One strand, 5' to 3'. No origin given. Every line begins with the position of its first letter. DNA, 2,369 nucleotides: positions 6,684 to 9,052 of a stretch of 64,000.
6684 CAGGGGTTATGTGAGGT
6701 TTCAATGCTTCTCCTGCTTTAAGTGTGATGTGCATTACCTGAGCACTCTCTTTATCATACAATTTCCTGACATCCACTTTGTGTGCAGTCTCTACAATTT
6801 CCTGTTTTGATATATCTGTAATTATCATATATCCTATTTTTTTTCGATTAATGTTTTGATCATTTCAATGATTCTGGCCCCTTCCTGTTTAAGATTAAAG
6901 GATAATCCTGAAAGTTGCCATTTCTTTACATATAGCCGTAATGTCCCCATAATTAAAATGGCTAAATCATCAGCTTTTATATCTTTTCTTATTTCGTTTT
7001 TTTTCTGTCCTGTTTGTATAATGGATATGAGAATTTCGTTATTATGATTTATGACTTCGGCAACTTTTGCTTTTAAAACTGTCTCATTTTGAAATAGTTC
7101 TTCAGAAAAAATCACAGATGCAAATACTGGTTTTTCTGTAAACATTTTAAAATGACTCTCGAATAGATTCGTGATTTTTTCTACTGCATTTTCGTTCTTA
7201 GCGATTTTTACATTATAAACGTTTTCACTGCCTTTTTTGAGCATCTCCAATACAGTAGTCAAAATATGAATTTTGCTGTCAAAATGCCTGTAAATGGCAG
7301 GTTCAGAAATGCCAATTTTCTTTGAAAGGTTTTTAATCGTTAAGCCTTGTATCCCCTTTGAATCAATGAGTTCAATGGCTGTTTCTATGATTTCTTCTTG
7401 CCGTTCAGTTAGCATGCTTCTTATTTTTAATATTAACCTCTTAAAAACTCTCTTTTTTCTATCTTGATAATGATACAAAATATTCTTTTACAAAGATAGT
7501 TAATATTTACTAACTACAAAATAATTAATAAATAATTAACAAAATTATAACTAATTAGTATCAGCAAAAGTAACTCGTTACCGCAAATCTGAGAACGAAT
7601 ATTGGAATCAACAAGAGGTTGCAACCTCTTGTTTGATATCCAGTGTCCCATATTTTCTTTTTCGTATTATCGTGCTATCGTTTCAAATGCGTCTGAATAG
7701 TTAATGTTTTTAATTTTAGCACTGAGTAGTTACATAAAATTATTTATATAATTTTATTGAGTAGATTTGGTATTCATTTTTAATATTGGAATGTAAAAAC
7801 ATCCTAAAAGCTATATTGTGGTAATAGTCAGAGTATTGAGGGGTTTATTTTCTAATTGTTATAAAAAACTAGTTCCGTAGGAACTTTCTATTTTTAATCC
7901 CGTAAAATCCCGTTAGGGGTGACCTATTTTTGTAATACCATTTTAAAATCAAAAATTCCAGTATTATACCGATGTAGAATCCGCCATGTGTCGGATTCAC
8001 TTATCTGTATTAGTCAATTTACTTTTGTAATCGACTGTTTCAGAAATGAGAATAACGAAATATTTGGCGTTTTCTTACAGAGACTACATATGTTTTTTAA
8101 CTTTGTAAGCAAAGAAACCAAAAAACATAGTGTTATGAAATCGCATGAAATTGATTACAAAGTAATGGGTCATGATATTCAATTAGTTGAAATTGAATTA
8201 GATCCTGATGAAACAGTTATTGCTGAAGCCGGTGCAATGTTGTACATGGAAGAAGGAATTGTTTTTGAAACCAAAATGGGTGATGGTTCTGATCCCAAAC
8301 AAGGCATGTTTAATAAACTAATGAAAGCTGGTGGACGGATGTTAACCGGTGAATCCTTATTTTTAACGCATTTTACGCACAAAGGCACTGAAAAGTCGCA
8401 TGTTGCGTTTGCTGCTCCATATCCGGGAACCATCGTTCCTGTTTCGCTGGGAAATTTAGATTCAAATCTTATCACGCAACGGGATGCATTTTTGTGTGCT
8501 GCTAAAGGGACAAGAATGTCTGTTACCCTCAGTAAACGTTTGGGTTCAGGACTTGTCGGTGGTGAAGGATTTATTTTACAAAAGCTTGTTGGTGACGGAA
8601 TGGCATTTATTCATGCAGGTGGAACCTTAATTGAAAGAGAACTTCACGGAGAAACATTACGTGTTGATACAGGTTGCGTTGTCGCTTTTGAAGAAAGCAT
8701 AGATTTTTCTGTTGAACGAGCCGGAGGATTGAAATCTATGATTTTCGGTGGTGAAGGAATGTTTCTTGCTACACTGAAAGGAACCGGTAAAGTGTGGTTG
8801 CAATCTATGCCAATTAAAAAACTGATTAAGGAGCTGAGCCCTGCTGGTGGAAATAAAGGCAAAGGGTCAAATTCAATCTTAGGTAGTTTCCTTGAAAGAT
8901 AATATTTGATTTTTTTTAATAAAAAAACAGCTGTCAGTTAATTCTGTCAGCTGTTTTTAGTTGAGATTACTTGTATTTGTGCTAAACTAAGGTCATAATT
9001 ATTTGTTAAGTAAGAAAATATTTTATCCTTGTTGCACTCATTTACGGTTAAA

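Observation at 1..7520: TetR-gated gene string joining an MMPL exporter and an OM barrel to a NapH-like polyferredoxin and a hemerythrin/PAS protein: candidate uncharacterised envelope redox/export system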

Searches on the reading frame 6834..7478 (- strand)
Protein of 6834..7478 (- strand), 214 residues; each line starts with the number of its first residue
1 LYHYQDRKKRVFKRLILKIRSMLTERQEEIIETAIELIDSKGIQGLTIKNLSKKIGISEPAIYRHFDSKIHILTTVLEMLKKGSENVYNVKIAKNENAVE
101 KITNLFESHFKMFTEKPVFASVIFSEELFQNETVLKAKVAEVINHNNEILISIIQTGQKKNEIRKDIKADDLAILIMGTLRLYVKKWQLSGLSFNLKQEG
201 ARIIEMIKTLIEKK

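Call 4: search_protein_families(library=pfam, proteins=[window:6834-7478:-], max_evalue=0.01)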
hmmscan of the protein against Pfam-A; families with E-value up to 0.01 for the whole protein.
window:6834-7478:- (214 aa): 8 families
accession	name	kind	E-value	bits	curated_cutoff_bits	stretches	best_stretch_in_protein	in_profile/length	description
PF08359.16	TetR_C_4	-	2.8e-12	47.4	21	1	90-207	14-130/133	YsiA-like protein, C-terminal region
PF00440.29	TetR_N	-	3.2e-11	43.3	24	1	30-72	1-43/47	Bacterial regulatory proteins, tetR family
PF17938.6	TetR_C_29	-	1.3e-07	32.2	26.2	1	99-186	2-90/119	Tetracyclin repressor-like, C-terminal domain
PF16925.10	TetR_C_13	-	4.8e-05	24.1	27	1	127-190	33-96/109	Tetracyclin repressor-like, C-terminal domain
PF08361.16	TetR_C_2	-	9.7e-05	22.8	22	1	121-206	28-114/121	MAATS-type transcriptional repressor, C-terminal region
PF17932.6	TetR_C_24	-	0.00072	20.2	26.4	1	96-181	2-85/114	Tetracyclin repressor-like, C-terminal domain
PF04967.18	HTH_10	-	0.00093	19.4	23.1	0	47-65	25-43/53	HTH DNA binding domain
PF24657.1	DUF7646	-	0.0011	19.4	27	1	36-97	21-82/85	Domain of unknown function (DUF7646)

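Call 5: search_protein_families(library=ncbifam, proteins=[window:6834-7478:-], max_evalue=0.01)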
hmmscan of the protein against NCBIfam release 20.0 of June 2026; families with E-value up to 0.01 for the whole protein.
window:6834-7478:- (214 aa): 19 families
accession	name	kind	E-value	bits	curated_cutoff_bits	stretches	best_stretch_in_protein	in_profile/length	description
NF053878.1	FATransRegFadRBac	equivalog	9.6e-19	67.9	200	1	25-209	3-186/190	fatty acid metabolism transcriptional regulator FadR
NF007015.0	PRK09480.1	equivalog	1.1e-15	57.7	120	1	21-185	6-174/197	nucleoid occlusion factor SlmA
NF007430.0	PRK09975.1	equivalog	8.5e-13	47.9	274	1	25-208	12-198/220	acrEF/envCD operon transcriptional regulator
NF050111.1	TransRegSACE7040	equivalog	1.1e-12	48.3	250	1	25-118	1-94/186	SACE_7040 family transcriptional regulator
NF041196.1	ScbR_bind_reg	equivalog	5.6e-11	43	150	1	27-179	8-157/191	ScbR family autoregulator-binding transcription factor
NF010319.1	PRK13756.1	equivalog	4.7e-10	39.7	265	1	27-82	4-60/199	tetracycline resistance transcriptional repressor TetR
TIGR03384.1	betaine_BetI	equivalog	3.9e-09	36.5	201.3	1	22-113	5-96/189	choline-binding transcriptional repressor BetI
NF007949.0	PRK10668.1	equivalog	4.7e-09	36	271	1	23-207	9-198/216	multidrug efflux transporter transcriptional repressor AcrR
NF001978.0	PRK00767.1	equivalog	8.3e-09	35.5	118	1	22-114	6-99/197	transcriptional regulator BetI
NF051852.1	efflux_TF_MtrR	exception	1.2e-08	35.1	280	1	26-208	11-199/205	multidrug efflux system transcriptional repressor MtrR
NF033703.1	transcr_KstR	equivalog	2.2e-08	33.9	280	1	24-162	6-143/185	cholesterol catabolism transcriptional regulator KstR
NF053731.1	TransRegFasRMycb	equivalog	1.1e-07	31.8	330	1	24-156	10-141/199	HTH-type transcriptional activator FasR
NF011572.0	PRK14996.1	equivalog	3.6e-07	30.2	144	1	25-175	8-154/192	TetR family transcriptional regulator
NF037937.1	septum_RefZ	equivalog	4.1e-05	23.6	180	1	28-180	2-155/195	forespore capture DNA-binding protein RefZ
TIGR03613.1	RutR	equivalog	7.1e-05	22.7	368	1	24-155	7-136/202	pyrimidine utilization regulatory protein R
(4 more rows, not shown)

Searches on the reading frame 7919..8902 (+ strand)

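Call 4: search_protein_families(library=pfam, proteins=[window:7919-8902:+], max_evalue=0.01)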
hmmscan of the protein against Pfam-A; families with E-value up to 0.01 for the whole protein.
window:7919-8902:+ (327 aa): 1 family
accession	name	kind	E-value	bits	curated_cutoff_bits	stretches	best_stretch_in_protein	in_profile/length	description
PF01987.23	AIM24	-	4.8e-71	239.1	25.7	1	80-297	1-205/205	Mitochondrial biogenesis AIM24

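Call 5: search_protein_families(library=ncbifam, proteins=[window:7919-8902:+], max_evalue=0.01)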
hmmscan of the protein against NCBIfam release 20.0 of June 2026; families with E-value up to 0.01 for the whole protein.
window:7919-8902:+ (327 aa): 1 family
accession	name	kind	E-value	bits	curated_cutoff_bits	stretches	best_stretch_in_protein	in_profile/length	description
TIGR00266.1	TIGR00266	hypoth_equivalog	1.1e-35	123.3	96.6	1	79-304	2-212/222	TIGR00266 family protein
